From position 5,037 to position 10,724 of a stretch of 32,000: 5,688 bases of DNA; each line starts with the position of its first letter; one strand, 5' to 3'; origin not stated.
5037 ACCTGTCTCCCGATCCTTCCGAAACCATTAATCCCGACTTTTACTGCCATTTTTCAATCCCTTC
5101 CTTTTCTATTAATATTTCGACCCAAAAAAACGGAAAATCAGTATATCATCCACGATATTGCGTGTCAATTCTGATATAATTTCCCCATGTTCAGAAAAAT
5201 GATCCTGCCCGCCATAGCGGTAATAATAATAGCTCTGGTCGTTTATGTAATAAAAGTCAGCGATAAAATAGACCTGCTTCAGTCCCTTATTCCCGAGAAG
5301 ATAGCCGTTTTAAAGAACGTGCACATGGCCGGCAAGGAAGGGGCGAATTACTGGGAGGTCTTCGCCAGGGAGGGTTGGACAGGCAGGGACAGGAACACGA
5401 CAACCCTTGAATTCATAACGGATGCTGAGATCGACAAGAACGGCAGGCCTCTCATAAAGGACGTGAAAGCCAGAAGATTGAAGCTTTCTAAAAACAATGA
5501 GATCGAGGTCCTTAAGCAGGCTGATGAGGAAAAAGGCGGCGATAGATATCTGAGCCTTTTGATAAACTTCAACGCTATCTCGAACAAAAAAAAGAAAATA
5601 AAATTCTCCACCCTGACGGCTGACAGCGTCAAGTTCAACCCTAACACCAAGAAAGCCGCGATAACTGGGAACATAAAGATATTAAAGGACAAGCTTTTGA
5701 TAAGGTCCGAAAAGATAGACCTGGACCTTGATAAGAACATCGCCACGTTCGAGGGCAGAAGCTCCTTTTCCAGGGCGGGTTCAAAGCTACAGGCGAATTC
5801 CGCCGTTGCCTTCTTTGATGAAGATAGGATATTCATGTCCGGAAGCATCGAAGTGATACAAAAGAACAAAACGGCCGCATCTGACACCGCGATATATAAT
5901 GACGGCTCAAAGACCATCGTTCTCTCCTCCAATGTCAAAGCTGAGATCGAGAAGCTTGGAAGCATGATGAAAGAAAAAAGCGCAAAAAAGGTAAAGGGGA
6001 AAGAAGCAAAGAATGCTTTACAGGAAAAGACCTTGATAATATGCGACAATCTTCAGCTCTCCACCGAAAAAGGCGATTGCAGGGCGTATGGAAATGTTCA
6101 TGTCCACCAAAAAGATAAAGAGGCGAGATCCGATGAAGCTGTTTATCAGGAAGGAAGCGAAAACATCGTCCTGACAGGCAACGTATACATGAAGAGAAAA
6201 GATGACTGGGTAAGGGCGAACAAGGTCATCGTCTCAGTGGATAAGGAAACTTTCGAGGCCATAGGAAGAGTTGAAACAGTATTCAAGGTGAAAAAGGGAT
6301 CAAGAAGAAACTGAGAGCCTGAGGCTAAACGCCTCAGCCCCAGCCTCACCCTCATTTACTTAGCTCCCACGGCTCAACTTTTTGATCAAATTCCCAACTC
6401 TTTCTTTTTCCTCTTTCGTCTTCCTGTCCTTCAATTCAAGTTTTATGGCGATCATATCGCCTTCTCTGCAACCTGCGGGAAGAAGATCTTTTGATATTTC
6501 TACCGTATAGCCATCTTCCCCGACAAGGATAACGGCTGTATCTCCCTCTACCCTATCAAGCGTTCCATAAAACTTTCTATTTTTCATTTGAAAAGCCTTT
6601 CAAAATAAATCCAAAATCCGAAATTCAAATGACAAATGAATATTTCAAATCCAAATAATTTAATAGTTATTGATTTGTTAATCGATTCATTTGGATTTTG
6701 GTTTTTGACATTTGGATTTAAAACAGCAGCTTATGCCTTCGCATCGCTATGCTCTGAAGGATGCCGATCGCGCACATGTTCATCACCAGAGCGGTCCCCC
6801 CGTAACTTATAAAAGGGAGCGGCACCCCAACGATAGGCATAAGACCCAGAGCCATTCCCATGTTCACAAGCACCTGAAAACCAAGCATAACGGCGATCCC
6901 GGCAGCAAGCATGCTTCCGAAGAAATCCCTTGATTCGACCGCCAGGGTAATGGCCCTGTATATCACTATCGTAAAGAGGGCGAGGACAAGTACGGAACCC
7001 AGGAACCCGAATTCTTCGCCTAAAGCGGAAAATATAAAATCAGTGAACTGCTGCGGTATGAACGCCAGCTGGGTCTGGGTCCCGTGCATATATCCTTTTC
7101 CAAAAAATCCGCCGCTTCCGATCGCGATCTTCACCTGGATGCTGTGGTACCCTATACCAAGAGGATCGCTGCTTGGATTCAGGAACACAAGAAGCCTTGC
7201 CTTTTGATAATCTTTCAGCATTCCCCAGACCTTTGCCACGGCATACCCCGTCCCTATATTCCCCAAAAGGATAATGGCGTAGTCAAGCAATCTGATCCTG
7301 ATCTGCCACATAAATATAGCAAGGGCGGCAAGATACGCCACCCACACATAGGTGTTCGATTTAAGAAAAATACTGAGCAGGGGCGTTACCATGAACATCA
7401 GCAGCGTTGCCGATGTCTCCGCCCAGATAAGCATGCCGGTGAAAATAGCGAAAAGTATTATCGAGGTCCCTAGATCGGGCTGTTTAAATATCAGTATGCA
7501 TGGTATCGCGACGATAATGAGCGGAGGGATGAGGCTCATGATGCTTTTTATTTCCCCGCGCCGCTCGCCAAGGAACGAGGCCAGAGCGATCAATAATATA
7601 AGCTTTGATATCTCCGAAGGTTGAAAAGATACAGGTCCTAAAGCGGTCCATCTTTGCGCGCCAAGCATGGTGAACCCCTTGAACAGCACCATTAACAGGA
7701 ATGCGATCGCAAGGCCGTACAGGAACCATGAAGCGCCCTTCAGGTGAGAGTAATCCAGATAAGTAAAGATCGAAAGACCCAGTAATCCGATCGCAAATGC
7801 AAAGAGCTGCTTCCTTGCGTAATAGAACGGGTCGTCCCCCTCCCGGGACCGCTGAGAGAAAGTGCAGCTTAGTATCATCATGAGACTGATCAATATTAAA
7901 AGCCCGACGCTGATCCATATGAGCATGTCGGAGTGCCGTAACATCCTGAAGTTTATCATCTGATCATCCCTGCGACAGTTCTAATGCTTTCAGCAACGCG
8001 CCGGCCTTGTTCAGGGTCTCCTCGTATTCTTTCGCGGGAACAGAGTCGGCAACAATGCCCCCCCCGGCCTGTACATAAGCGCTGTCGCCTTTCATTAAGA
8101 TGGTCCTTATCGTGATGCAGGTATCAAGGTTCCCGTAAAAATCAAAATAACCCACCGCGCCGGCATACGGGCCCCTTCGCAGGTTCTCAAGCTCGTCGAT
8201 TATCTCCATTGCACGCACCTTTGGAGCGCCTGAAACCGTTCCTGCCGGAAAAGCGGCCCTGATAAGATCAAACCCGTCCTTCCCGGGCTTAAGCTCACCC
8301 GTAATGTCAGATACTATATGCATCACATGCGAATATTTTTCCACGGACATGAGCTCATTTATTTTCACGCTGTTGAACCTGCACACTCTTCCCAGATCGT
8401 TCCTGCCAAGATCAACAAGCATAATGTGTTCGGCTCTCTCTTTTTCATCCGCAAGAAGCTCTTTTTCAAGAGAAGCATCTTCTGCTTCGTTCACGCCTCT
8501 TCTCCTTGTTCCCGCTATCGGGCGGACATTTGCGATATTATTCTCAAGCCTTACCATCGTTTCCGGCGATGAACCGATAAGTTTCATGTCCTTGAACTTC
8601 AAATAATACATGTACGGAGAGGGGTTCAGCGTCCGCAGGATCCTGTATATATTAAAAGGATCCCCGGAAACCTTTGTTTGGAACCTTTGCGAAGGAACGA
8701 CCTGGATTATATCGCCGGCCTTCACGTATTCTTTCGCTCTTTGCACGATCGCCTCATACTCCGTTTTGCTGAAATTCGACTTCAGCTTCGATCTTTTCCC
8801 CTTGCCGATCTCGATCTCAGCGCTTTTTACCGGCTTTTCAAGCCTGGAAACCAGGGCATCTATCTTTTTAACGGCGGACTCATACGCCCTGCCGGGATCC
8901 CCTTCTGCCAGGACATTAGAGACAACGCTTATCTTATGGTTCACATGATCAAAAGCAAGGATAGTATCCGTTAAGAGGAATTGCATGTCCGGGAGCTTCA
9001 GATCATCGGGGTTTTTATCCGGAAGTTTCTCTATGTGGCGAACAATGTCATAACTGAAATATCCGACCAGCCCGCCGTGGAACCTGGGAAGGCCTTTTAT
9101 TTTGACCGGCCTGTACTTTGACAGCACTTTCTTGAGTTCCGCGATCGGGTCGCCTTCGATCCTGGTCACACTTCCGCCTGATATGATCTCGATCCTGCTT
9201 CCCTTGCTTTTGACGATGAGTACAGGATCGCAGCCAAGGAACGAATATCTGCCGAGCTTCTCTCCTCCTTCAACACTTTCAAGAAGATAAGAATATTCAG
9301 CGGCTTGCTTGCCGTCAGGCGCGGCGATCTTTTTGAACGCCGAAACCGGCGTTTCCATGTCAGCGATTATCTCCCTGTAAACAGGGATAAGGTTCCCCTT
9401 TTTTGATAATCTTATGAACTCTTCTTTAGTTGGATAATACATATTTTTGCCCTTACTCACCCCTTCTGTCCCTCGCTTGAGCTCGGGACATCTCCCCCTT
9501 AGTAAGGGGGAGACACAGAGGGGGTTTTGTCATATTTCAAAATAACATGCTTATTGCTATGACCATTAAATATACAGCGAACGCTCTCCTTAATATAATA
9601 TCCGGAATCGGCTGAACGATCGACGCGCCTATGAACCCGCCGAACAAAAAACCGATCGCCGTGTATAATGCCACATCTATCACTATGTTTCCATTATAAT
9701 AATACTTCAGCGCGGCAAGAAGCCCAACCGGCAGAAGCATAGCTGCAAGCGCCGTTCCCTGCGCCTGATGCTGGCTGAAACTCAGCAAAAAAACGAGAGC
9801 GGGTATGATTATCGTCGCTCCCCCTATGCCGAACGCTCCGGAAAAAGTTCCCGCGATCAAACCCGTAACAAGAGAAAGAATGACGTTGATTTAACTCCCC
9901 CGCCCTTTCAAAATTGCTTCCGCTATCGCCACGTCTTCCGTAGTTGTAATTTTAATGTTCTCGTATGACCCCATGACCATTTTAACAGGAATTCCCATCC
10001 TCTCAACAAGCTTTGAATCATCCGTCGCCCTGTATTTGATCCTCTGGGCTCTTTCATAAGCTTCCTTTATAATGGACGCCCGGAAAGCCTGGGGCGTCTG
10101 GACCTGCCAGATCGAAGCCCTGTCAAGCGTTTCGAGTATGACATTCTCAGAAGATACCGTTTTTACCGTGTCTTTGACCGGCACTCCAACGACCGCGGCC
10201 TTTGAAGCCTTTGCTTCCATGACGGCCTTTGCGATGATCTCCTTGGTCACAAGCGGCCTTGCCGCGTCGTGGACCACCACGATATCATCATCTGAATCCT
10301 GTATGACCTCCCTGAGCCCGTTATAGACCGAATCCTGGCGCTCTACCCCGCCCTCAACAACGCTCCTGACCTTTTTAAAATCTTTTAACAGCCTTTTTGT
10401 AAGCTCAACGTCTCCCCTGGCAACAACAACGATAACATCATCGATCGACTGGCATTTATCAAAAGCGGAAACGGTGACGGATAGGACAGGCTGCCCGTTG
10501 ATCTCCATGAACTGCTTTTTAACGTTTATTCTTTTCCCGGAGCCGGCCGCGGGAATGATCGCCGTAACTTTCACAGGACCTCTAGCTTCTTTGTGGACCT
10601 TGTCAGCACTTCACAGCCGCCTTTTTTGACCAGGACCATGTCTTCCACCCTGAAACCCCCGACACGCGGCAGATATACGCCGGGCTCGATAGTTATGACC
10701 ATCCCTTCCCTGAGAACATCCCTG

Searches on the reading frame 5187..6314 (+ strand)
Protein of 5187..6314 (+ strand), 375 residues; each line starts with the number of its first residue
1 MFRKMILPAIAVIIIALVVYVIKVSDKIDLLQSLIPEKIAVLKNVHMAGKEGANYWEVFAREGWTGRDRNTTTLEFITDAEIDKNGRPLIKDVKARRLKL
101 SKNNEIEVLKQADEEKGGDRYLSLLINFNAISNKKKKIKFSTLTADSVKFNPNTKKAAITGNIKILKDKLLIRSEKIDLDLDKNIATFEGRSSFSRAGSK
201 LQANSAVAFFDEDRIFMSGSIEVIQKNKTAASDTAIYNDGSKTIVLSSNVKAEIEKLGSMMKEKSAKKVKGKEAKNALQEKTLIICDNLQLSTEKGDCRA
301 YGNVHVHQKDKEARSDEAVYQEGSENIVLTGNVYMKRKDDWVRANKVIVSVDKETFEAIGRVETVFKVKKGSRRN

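Call 5: search_protein_families(library=pfam, proteins=[window:5187-6314:+], max_evalue=0.01)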
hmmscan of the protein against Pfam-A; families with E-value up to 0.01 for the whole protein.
window:5187-6314:+ (375 aa): 3 families
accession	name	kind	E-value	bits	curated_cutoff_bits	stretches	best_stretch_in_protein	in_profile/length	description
PF03968.19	LptD_N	-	6e-15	55.9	20.4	2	144-272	3-103/113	LptA/(LptD N-terminal domain) LPS transport protein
PF06835.18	LptC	-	3.9e-09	36.8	21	0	310-354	84-133/175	Lipopolysaccharide-assembly, LptC-related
PF13100.11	OstA_2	-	1.6e-08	34.7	21.2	0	321-363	17-59/158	OstA-like protein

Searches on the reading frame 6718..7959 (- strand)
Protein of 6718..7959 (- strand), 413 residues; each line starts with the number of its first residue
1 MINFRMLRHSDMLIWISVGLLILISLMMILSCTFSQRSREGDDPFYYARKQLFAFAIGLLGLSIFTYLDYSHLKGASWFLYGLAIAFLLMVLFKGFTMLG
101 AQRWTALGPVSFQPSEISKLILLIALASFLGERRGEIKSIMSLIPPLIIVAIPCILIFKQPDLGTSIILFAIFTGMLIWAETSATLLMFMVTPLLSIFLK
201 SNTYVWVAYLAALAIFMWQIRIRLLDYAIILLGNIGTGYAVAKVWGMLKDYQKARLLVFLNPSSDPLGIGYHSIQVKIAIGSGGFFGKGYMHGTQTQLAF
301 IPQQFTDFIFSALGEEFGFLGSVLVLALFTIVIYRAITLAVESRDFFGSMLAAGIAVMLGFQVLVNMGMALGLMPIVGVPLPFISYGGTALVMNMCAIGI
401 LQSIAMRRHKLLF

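Call 5: search_protein_families(library=pfam, proteins=[window:6718-7959:-], max_evalue=0.01)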
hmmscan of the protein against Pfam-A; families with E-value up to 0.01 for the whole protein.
window:6718-7959:- (413 aa): 1 family
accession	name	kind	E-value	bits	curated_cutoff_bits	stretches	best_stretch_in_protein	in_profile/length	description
PF01098.24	FTSW_RODA_SPOVE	-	1.2e-91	307.8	26.4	2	188-408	139-354/356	Cell cycle protein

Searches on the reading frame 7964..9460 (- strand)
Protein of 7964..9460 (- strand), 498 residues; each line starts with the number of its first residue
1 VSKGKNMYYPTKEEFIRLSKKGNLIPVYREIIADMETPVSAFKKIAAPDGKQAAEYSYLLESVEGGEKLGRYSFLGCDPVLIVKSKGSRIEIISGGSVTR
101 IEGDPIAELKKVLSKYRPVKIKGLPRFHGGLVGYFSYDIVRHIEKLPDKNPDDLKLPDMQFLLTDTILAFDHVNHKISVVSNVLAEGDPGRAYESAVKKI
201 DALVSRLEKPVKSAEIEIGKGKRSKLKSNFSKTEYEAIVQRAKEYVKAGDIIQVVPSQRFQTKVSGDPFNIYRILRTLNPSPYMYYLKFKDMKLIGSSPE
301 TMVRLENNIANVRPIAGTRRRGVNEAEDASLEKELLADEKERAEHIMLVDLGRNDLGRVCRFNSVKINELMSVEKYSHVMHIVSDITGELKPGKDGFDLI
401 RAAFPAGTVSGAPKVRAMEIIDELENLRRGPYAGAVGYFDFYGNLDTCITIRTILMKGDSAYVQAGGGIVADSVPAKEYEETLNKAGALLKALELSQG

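Call 5: search_protein_families(library=pfam, proteins=[window:7964-9460:-], max_evalue=0.01)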
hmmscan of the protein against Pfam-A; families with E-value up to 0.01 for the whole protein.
window:7964-9460:- (498 aa): 2 families
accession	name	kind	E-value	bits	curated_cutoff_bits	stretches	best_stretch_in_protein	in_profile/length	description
PF00425.24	Chorismate_bind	-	9.7e-96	320.7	27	1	232-485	2-257/257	chorismate binding enzyme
PF04715.19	Anth_synt_I_N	-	4e-39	134.5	23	1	34-177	1-138/140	Anthranilate synthase component I, N terminal region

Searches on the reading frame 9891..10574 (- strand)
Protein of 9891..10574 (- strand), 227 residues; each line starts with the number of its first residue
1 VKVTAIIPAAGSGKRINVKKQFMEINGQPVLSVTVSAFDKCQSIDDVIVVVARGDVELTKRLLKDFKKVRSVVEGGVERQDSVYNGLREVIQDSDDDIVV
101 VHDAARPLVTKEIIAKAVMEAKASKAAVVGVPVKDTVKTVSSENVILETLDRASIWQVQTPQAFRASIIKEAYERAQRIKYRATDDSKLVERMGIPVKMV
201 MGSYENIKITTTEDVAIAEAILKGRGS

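Call 5: search_protein_families(library=pfam, proteins=[window:9891-10574:-], max_evalue=0.01)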
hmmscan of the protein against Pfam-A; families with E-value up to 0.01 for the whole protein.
window:9891-10574:- (227 aa): 3 families
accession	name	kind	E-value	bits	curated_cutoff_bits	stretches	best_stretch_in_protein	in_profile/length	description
PF01128.25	IspD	-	1.9e-69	234.2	27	1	3-223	1-220/221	2-C-methyl-D-erythritol 4-phosphate cytidylyltransferase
PF12804.13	NTP_transf_3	-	1.4e-10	42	27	1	5-134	1-124/160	MobA-like NTP transferase domain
PF02348.25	CTP_transf_3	-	2.9e-08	34.2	22.6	1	5-190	2-170/217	Cytidylyltransferase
